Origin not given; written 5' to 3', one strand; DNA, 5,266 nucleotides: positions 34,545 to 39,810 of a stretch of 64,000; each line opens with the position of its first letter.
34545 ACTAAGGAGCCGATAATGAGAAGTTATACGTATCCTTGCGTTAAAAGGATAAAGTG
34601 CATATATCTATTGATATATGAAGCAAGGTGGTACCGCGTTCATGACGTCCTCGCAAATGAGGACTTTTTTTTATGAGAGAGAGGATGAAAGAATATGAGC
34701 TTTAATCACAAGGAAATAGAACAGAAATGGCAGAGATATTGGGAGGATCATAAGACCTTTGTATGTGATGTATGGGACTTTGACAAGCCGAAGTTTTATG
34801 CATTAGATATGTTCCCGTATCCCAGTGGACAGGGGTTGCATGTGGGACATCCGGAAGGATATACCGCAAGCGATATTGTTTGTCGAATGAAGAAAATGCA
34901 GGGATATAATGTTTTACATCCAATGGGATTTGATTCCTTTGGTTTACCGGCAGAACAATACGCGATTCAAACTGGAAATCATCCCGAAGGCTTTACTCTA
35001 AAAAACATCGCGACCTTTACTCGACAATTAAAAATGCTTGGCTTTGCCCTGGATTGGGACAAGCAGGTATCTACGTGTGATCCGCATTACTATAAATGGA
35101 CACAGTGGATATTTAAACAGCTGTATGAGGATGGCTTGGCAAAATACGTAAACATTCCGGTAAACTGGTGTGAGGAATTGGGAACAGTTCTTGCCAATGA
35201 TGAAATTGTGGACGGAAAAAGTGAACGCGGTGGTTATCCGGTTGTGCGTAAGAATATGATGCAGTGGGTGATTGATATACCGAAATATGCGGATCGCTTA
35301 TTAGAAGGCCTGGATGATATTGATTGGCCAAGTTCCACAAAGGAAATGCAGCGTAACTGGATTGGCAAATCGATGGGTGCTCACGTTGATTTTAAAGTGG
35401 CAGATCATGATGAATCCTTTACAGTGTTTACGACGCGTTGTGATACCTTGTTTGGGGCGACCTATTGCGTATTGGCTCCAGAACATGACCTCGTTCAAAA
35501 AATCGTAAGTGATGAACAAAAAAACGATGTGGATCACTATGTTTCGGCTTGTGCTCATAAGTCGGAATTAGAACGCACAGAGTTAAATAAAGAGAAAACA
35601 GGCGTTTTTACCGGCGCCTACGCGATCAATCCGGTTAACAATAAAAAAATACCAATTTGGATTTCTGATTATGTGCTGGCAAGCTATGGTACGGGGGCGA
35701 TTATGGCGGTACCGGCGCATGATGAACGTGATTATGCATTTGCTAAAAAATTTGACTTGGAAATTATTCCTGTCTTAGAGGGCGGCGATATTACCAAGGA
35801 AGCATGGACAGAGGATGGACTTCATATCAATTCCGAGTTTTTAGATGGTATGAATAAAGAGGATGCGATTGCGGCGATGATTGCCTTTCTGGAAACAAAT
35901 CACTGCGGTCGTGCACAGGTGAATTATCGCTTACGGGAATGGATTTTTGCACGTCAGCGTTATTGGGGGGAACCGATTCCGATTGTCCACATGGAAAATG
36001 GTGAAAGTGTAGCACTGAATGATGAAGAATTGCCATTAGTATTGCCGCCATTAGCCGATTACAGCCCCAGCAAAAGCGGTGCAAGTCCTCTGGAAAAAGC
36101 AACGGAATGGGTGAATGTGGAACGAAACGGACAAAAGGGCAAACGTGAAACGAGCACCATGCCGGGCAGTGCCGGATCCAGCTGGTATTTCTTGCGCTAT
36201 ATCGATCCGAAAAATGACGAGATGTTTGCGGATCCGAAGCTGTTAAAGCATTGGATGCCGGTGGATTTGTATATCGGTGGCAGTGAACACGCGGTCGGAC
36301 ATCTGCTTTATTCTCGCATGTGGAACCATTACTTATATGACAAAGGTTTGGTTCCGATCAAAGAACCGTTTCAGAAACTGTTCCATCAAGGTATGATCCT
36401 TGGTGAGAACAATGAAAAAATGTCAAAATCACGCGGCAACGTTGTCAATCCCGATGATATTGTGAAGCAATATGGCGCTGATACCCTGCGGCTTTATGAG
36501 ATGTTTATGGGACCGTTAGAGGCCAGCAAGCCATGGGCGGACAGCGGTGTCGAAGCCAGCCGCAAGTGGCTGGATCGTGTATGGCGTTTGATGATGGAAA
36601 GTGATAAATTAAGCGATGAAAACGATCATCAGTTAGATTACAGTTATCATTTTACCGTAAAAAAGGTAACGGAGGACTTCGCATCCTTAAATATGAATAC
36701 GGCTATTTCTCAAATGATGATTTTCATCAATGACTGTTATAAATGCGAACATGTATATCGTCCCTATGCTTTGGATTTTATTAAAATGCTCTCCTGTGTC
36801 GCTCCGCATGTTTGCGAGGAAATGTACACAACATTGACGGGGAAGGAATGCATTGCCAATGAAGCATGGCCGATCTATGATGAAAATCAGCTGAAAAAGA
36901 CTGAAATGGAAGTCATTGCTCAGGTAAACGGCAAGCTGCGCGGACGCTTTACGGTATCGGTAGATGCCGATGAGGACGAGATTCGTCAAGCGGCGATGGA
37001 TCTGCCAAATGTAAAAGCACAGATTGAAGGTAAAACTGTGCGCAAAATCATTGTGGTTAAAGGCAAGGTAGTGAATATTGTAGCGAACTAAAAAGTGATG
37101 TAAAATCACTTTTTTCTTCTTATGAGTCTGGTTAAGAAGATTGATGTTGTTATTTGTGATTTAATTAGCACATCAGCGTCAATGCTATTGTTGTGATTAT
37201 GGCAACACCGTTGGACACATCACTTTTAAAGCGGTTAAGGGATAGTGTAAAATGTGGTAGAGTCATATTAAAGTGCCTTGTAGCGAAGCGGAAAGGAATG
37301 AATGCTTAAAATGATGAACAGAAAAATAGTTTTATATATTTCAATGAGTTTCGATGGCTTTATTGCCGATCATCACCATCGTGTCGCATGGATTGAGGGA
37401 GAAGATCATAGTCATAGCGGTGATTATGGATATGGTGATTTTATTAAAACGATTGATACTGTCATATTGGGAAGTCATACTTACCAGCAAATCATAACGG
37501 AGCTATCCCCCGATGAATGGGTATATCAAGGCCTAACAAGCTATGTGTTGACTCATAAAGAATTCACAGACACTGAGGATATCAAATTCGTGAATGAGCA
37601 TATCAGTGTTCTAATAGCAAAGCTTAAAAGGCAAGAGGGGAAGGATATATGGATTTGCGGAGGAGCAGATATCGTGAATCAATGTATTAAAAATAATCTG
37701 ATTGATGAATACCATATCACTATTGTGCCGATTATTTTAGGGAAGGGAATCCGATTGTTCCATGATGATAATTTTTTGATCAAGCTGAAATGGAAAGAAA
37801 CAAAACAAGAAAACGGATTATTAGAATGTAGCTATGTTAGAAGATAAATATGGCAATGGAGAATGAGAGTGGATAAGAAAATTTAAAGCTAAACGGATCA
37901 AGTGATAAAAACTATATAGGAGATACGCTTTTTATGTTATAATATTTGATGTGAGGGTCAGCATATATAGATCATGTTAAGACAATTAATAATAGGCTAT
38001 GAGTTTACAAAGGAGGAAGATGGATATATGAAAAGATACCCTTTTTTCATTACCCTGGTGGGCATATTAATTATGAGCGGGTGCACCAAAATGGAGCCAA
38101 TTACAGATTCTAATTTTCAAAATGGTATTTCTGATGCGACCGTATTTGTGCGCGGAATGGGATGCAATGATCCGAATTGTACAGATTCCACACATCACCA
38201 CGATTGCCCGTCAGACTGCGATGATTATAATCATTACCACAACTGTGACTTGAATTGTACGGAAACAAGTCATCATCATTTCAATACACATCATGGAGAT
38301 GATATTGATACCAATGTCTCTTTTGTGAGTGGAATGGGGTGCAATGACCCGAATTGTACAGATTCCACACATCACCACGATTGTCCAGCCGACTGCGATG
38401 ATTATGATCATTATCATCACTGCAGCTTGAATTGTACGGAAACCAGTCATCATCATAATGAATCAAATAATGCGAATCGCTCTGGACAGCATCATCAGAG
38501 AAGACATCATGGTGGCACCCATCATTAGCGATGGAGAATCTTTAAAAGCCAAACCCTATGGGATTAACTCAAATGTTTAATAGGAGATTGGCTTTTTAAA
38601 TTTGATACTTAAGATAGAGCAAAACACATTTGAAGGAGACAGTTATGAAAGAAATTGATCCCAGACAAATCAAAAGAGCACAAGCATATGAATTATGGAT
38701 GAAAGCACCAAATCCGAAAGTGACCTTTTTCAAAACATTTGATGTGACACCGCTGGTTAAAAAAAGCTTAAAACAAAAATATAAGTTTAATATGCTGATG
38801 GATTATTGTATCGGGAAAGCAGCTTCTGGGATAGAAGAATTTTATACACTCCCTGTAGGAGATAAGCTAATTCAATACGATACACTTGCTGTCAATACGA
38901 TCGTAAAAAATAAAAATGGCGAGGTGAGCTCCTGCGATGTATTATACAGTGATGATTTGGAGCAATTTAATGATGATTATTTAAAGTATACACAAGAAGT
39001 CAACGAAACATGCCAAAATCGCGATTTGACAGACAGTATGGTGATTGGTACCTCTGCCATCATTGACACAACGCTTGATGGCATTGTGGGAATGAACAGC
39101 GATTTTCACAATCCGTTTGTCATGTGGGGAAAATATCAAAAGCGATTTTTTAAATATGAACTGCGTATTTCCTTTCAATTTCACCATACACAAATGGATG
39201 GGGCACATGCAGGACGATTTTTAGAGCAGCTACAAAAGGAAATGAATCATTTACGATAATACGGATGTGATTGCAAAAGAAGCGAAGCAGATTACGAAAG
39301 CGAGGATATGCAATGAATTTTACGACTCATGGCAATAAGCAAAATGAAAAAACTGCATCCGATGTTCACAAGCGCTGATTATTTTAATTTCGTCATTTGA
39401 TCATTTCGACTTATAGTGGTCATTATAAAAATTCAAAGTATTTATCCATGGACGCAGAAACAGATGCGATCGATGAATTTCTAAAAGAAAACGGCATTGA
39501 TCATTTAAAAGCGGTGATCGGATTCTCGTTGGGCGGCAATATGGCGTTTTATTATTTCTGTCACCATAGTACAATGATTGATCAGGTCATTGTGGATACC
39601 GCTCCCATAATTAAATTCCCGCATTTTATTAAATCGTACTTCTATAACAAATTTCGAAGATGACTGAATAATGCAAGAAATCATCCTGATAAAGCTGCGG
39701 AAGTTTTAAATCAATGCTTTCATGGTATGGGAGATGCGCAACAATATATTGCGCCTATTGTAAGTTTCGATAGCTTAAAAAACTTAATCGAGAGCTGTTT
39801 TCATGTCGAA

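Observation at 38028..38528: Lipoprotein built from a duplicated 59-aa Cys6/His-rich unit, a candidate extracytoplasmic metal-binding protein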

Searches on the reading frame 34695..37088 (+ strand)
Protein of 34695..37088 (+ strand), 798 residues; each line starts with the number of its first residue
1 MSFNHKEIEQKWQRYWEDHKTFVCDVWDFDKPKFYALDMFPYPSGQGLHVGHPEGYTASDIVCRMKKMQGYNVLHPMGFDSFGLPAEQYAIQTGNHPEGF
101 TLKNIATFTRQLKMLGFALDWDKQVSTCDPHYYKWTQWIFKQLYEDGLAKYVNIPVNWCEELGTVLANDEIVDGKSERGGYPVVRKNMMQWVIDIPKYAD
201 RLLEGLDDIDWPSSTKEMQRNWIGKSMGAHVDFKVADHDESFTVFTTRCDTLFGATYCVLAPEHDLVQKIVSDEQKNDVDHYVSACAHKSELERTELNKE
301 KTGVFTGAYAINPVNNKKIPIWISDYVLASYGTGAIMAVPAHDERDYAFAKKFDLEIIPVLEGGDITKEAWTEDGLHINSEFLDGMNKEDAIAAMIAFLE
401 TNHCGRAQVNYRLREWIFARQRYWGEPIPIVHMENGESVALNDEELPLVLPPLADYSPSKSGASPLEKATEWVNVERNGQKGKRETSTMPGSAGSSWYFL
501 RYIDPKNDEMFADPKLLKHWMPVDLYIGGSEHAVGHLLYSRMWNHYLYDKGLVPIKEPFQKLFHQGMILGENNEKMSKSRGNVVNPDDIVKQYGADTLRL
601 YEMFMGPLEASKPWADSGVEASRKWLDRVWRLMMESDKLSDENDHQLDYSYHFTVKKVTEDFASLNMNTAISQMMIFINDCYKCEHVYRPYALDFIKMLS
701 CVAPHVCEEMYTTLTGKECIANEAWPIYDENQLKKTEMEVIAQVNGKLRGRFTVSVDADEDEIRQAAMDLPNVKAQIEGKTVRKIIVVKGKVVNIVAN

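Call 51: list_cluster_members(proteins=[window:34695-37088:+, window:38028-38525:+])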
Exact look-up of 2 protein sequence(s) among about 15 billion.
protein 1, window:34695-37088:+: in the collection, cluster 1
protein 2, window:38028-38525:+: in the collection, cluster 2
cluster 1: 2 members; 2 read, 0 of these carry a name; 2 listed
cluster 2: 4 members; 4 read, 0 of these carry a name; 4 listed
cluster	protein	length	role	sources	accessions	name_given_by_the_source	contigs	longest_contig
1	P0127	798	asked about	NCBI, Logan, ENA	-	-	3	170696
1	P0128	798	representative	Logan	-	-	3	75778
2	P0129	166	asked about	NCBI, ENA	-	-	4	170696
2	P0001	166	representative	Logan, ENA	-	-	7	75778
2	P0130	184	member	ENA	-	-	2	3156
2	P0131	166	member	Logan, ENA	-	-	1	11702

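Call 53: find_homologous_proteins(query=window:34695-37088:+, max_evalue=1e-100)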
Query window:34695-37088:+ (798 aa): 8000 proteins with E <= 1e-100 among 8000 candidates; the best 120 are listed.
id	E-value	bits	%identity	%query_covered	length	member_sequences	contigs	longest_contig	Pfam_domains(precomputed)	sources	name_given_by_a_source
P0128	0.0e+0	1904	100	100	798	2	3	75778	PF09334.18,PF01406.26,PF08264.20,PF13603.13,PF00133.29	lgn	-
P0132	0.0e+0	1816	94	100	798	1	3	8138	PF09334.18,PF01406.26,PF08264.20,PF13603.13,PF00133.29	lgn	-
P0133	0.0e+0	1814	94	100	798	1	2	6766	PF09334.18,PF01406.26,PF08264.20,PF13603.13,PF00133.29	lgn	-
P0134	0.0e+0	1814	94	100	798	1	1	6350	PF09334.18,PF01406.26,PF08264.20,PF13603.13,PF00133.29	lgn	-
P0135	0.0e+0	1810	94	100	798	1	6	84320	PF09334.18,PF01406.26,PF08264.20,PF13603.13,PF00133.29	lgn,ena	-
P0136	0.0e+0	1808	94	100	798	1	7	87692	PF09334.18,PF01406.26,PF08264.20,PF13603.13,PF00133.29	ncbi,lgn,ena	-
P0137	0.0e+0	1808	94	100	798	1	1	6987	PF09334.18,PF01406.26,PF08264.20,PF13603.13,PF00133.29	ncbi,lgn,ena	-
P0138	0.0e+0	1804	94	100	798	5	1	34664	PF09334.18,PF01406.26,PF08264.20,PF13603.13,PF00133.29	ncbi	-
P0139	0.0e+0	1800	93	100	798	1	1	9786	PF09334.18,PF01406.26,PF08264.20,PF13603.13,PF00133.29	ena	-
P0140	0.0e+0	1780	92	100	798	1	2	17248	PF09334.18,PF01406.26,PF08264.20,PF13603.13,PF00133.29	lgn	-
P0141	0.0e+0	1779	92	100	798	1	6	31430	PF09334.18,PF01406.26,PF08264.20,PF13603.13,PF00133.29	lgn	-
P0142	0.0e+0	1753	94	97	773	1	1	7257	PF09334.18,PF01406.26,PF08264.20,PF13603.13,PF00133.29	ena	-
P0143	0.0e+0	1696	88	100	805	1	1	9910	PF09334.18,PF08264.20,PF13603.13,PF00133.29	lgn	-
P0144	0.0e+0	1696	88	100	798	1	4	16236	PF09334.18,PF01406.26,PF08264.20,PF13603.13,PF00133.29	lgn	-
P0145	0.0e+0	1694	87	100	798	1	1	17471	PF09334.18,PF01406.26,PF08264.20,PF13603.13,PF00133.29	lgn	-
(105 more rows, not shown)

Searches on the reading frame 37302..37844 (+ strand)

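Call 4: search_protein_families(library=pfam, proteins=[window:37302-37844:+], max_evalue=1)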
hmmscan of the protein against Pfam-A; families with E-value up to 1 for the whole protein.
window:37302-37844:+ (181 aa): 2 families
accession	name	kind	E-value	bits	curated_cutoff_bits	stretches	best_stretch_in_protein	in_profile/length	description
PF01872.23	RibD_C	-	3.4e-21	76.4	24.1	1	7-168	1-189/197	RibD C-terminal domain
PF00186.24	DHFR_1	-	0.0022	18.1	25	1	53-142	39-116/159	Dihydrofolate reductase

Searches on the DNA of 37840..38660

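Call 60: search_rna_families(source=window, start=37840, end=38660, threshold=evalue, max_evalue=1)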
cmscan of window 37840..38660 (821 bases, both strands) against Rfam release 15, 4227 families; matches with E-value up to 1: 1.
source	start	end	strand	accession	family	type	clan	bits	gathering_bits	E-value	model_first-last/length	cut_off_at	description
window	38534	38607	+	RF03815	mir-3051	Gene; miRNA;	-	24.3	100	0.11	1-77/77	no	mir-3051 microRNA precursor family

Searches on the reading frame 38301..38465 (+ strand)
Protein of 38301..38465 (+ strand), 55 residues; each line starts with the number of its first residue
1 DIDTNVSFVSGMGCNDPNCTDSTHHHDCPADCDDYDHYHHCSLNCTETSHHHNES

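Call 54: predict_structure(alignment_id=A4)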
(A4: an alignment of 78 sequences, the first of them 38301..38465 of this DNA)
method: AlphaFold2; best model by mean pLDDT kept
length: 55 residues; sequences in the alignment: 78
mean_pLDDT: 56.2   pTM: 0.26
mean pLDDT of the five models: 56.2, 54.7, 54.4, 53.9, 53.8
residues with pLDDT >= 90: 0; 70-90: 0; 50-70: 46; < 50: 9
segments of 3 or more residues with pLDDT < 50: 1-5
pLDDT, mean of each block of 10 residues (from residue 1): 49 58 60 58 59 50
secondary structure, 60 per line:
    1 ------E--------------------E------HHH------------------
elements in order:

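Call 59: fold_search(model_id=the predicted structure, library=pdb)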
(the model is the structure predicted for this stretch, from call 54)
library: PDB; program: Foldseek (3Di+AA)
matches with E <= 10: 0; with E <= 0.001: 0
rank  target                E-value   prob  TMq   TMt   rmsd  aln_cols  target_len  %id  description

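Call 63: search_solved_structures(query=A4, max_evalue=10, show_alignments=3)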
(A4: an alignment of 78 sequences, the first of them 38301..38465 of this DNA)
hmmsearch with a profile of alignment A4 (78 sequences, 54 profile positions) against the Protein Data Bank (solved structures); distinct sequences matched with E-value up to 10: 0.

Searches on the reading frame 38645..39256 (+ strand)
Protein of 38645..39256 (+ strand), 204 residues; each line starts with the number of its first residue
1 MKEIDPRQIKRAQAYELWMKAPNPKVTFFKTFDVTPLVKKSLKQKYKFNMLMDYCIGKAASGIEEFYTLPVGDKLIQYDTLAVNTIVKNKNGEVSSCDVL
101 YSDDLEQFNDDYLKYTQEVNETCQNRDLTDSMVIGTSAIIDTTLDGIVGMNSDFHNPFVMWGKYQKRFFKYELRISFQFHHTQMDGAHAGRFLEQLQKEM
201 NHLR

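Call 4: search_protein_families(library=pfam, proteins=[window:38645-39256:+], max_evalue=1)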
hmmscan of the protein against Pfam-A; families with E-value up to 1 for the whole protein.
window:38645-39256:+ (204 aa): 3 families
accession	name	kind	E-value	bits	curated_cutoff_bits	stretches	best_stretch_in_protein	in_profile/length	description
PF00302.23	CAT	-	1.7e-16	61.3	23.5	1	3-197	5-205/205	Chloramphenicol acetyltransferase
PF00198.28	2-oxoacid_dh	-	0.00066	19.6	23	1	135-200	162-224/232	2-oxoacid dehydrogenases acyltransferase (catalytic domain)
PF21871.1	Gp6_C-III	-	0.11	13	27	1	95-141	31-72/76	Baseplate structural protein gp6, C-terminal domain III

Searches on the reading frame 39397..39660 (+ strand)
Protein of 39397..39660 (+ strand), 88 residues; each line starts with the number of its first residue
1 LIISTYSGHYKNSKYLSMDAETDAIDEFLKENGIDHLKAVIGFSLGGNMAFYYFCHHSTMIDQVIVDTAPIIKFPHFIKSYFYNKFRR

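Call 4: search_protein_families(library=pfam, proteins=[window:39397-39660:+], max_evalue=1)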
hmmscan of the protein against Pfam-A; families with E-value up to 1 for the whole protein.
window:39397-39660:+ (88 aa): 5 families
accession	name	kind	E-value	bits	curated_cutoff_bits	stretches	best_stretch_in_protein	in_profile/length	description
PF00561.26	Abhydrolase_1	-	8.9e-07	29.2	25.8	1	22-70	56-105/245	alpha/beta hydrolase fold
PF03959.19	FSH1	-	0.00081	19.6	21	1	11-58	78-123/211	Serine hydrolase (FSH1)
PF12146.15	Hydrolase_4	-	0.0054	16.5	27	1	8-75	50-114/239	Serine aminopeptidase, S33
PF10405.15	BHD_3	-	0.078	13.8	27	1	25-67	29-64/74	Rad4 beta-hairpin domain 3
PF00756.26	Esterase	-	0.087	13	22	1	33-66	114-145/251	Putative esterase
